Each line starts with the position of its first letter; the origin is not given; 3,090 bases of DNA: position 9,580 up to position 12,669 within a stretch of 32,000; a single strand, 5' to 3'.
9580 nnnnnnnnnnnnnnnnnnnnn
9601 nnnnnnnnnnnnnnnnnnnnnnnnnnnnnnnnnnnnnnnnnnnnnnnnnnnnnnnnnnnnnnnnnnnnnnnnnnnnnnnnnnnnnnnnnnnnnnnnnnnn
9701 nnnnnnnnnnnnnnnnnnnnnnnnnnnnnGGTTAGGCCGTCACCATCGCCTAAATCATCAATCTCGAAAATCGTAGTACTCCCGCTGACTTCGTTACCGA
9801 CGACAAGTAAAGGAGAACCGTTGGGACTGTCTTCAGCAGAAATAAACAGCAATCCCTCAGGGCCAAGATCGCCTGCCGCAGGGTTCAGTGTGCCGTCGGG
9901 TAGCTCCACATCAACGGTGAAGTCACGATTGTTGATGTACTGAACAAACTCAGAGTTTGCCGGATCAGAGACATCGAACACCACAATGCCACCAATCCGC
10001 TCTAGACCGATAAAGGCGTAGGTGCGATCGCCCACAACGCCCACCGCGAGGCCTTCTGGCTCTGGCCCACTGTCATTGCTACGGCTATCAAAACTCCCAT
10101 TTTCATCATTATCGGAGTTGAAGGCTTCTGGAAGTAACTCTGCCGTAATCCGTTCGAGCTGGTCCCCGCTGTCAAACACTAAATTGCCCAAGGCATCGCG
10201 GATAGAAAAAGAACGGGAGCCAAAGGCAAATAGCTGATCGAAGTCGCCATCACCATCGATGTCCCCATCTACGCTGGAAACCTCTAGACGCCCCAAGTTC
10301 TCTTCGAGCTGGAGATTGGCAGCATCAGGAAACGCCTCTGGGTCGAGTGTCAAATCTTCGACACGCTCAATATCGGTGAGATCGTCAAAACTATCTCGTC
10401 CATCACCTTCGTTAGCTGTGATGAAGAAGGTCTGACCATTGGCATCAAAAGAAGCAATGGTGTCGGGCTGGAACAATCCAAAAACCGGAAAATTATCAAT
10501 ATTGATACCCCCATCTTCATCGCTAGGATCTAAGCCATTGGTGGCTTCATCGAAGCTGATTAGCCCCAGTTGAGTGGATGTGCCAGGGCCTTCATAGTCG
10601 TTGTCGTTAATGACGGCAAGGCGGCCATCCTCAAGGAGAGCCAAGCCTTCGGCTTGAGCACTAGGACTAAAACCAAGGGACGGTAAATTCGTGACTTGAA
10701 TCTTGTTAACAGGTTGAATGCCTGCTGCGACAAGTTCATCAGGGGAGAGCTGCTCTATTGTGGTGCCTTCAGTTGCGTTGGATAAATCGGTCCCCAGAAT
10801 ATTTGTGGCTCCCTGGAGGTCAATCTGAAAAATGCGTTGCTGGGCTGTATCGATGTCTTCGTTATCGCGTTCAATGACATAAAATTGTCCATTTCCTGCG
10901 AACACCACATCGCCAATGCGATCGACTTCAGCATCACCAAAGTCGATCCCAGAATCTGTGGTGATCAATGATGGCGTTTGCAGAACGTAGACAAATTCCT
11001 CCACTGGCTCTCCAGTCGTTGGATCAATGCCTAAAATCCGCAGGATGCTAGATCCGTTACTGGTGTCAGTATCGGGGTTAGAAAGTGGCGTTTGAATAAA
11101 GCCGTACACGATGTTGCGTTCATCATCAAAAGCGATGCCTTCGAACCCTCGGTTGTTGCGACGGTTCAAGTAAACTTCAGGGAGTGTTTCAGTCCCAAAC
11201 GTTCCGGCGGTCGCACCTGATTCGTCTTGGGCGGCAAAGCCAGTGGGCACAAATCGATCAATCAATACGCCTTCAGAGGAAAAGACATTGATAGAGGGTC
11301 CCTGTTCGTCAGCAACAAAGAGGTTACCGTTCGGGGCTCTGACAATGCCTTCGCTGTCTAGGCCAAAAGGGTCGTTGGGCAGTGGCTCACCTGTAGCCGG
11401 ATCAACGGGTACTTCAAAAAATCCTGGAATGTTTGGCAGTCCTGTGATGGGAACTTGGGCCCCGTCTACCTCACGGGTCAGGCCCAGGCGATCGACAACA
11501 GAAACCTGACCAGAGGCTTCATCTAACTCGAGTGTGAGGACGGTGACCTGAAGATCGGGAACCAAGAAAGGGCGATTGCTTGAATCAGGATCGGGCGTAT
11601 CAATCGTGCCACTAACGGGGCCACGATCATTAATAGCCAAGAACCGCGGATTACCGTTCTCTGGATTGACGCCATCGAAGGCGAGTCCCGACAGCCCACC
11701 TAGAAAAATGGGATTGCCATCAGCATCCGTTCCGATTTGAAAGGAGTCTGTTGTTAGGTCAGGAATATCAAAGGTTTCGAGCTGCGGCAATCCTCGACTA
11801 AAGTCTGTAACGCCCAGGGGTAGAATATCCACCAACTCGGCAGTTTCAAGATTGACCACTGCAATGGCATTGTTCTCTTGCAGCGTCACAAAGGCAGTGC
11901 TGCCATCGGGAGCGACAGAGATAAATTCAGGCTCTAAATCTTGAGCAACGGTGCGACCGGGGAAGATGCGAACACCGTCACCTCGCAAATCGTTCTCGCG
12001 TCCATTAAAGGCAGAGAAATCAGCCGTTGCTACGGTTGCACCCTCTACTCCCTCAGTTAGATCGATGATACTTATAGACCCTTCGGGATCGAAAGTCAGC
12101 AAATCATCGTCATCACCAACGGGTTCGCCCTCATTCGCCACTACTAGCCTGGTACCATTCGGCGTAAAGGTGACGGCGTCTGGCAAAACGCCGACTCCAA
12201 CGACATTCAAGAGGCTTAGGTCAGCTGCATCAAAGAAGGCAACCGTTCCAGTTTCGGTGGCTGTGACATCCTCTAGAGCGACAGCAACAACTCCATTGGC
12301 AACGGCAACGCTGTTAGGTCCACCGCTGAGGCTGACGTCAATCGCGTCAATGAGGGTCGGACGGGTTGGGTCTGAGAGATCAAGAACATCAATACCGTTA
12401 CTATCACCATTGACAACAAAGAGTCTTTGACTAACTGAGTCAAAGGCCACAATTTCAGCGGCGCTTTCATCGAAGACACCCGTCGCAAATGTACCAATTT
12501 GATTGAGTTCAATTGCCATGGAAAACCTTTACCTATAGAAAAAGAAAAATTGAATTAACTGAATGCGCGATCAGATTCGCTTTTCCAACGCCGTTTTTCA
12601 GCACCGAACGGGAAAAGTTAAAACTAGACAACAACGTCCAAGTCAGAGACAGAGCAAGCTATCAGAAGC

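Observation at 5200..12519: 2439-aa single-chain nuclease + 5'-nucleotidase + phytase-like RTX protein with T1SS-substrate composition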

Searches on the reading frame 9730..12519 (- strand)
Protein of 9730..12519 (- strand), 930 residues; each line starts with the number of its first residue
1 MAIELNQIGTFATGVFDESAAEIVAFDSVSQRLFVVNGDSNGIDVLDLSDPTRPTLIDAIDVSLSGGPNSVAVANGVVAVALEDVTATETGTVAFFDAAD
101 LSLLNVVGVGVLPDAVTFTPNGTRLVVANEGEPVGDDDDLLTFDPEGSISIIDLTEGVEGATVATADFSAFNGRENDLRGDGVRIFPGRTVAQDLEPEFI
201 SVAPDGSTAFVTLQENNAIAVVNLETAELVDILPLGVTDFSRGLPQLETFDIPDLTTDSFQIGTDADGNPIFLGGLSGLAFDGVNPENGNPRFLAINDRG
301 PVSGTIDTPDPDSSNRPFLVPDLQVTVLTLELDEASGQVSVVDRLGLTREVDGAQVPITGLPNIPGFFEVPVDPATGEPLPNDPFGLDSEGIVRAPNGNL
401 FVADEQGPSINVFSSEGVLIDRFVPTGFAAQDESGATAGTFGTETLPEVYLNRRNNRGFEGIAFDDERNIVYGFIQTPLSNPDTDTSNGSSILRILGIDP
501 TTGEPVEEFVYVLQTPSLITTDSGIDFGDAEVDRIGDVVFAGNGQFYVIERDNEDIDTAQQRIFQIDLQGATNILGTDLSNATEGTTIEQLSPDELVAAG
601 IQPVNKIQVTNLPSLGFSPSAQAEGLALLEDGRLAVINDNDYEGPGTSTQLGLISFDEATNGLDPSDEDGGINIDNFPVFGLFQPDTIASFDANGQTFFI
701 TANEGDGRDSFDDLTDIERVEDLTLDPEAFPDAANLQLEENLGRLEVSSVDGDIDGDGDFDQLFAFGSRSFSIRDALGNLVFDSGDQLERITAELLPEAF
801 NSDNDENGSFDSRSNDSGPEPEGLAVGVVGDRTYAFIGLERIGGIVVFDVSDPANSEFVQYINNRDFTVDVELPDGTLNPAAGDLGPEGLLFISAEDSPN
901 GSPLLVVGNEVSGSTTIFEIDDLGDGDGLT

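Call 54: search_protein_representatives(protein=window:9730-12519:-)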
Query: 930 residues. Proteins with E-value up to 0.001 (for the whole library): 7664; up to 1e-10: 5340; up to 1e-30: 2999. The best 150 are listed.
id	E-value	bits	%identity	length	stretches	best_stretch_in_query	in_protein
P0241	0.0e+00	1743.6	87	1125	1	1-927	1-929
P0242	0.0e+00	1217.4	53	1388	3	4-919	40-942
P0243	0.0e+00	1208.9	51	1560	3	12-923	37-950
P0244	0.0e+00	1185.3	53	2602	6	3-260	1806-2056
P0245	0.0e+00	1165.1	52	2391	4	377-923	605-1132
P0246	0.0e+00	1144.0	53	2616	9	661-921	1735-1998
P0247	0.0e+00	1052.6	47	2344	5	378-921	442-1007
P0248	8.5e-282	953.8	58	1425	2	137-924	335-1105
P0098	4.0e-281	951.6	58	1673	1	1-924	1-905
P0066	2.2e-280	949.1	58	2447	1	1-921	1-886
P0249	1.3e-271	920.1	48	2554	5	661-920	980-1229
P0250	2.8e-271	919.1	52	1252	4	660-920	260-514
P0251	6.1e-270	914.6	52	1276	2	2-921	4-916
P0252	1.1e-268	910.4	48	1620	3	4-921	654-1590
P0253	1.5e-264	896.7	58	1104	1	5-921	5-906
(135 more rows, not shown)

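Call 70: predict_structure(alignment_id=A1)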
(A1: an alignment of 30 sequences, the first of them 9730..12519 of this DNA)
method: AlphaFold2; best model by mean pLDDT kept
length: 930 residues; sequences in the alignment: 30
mean_pLDDT: 83.7   pTM: 0.83
mean pLDDT of the five models: 83.7, 83.5, 81.5, 81.4, 80.8
residues with pLDDT >= 90: 416; 70-90: 365; 50-70: 112; < 50: 37
segments of 3 or more residues with pLDDT < 50: 301-316, 319-321, 520-529, 814-816, 926-930
pLDDT, mean of each block of 10 residues (from residue 1): 90 82 93 93 95 95 87 97 89 96 96 95 96 77 89 96 95 86 86 93 93 92 93 85 82 67 63 76 95 83 33 43 79 93 91 84 67 68 82 94 87 95 89 72 89 76 95 83 71 92 95 69 46 82 92 71 90 86 77 86 88 76 89 88 66 78 56 76 91 90 78 73 91 86 84 89 85 85 84 82 70 60 94 95 93 91 89 87 91 96 96 94 58
secondary structure, 60 per line:
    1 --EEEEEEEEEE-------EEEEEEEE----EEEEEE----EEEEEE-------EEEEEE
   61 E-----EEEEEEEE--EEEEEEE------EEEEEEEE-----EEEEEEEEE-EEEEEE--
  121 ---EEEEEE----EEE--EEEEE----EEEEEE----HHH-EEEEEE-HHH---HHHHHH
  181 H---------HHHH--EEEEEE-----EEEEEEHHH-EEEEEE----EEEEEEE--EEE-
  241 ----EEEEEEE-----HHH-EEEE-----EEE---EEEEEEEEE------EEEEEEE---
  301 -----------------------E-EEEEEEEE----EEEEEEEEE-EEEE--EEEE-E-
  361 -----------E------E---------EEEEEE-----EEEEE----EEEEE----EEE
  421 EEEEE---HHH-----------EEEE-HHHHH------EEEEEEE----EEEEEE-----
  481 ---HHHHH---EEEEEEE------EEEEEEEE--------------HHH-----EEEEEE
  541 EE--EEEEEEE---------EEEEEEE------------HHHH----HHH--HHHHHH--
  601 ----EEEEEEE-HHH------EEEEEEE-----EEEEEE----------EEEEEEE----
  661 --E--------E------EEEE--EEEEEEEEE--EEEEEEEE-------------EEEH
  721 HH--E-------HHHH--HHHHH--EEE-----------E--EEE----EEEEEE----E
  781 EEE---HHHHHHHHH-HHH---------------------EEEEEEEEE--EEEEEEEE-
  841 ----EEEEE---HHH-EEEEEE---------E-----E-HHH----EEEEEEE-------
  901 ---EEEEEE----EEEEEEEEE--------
elements in order (helices of 4 or more, strands of 3 or more residues): E3-12 E20-27 E32-37 E42-47 E55-61 E67-74 E77-83 E90-97 E103-111 E113-118 E124-129 E134-136 E139-143 E148-153 E162-167 H175-181 H191-194 E197-202 E208-213 E218-223 E228-234 E237-239 E245-251 E261-264 E270-272 E276-284 E291-297 E326-333 E338-346 E348-351 E354-357 E389-394 E400-404 E409-413 E418-425 E443-446 H448-452 E459-465 E470-475 H484-488 E492-498 E505-512 E535-542 E545-551 E561-567 H580-583 H593-598 E605-611 E622-628 E634-639 E650-656 E679-682 E685-693 E696-703 E717-719 H733-736 H739-743 E746-748 E763-765 E770-775 E780-783 H787-795 E821-829 E832-839 E845-849 E857-862 E887-893 E904-909 E914-922

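Call 72: fold_search(model_id=the predicted structure, library=pdb)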
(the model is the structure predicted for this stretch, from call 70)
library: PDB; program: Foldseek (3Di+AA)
matches with E <= 10: 1644; with E <= 0.001: 1269
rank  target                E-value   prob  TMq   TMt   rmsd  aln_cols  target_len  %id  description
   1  8g2z_0U               7.0e-17  1.00  0.15  0.21  28.6       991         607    9  48-nm doublet microtubule from Tetrahymena thermophila strain CU428 (released 2023-06-14)
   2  9e2g_2B               9.2e-15  1.00  0.15  0.21  28.9      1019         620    9  Cryo-EM structure of 48 nm repeat of microtubule doublet from T. brucei flagellum (released 2025-03-12)
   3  8snb_4A               1.1e-14  1.00  0.15  0.21  29.6      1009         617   10  atomic model of sea urchin sperm doublet microtubule (48-nm periodicity) (released 2023-06-28)
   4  9n73_LR               1.3e-14  1.00  0.17  0.19  28.5      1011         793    8  SSU processome maturation and disassembly, State G (released 2025-10-29)
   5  8otz_f                2.2e-14  1.00  0.16  0.24  29.6       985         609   10  48-nm repeat of the native axonemal doublet microtubule from bovine sperm (released 2023-11-22)
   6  8qh5_B                5.4e-14  1.00  0.14  0.12  30.2      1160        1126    9  CryoEM structure of UVSSA(VHS)-CSA-DDB1-DDA1 (released 2024-08-14)
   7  1l0q_A                6.0e-14  1.00  0.16  0.36  27.2       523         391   13  Tandem YVTN beta-propeller and PKD domains from an archaeal surface layer protein (released 2002-11-06)
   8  6nd4_O                8.1e-14  1.00  0.16  0.18  31.3      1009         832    9  Conformational switches control early maturation of the eukaryotic small ribosomal subunit (released 2019-06-19)
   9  7mq8_LR               1.6e-13  1.00  0.16  0.19  29.6       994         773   10  Cryo-EM structure of the human SSU processome, state pre-A1 (released 2021-09-22)
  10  8i7o_P1               1.8e-13  1.00  0.15  0.21  28.6       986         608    9  In situ structure of axonemal doublet microtubules in mouse sperm with 16-nm repeat (released 2023-10-11)
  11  3ei3_A                1.8e-13  1.00  0.13  0.11  28.2      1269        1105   10  Structure of the hsDDB1-drDDB2 complex (released 2009-01-20)
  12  8iyj_e                2.0e-13  1.00  0.16  0.24  31.6       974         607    8  Cryo-EM structure of the 48-nm repeat doublet microtubule from mouse sperm (released 2023-07-05)
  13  8glv_Cp               2.6e-13  1.00  0.17  0.15  29.6      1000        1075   10  96-nm repeat unit of doublet microtubules from Chlamydomonas reinhardtii flagella (released 2023-05-31)
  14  9n6v_LQ               2.6e-13  1.00  0.16  0.17  32.4      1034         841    9  SSU processome maturation and disassembly, State A (released 2025-11-05)
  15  9e2g_2C               3.0e-13  1.00  0.16  0.24  30.8      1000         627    8  Cryo-EM structure of 48 nm repeat of microtubule doublet from T. brucei flagellum (released 2025-03-12)
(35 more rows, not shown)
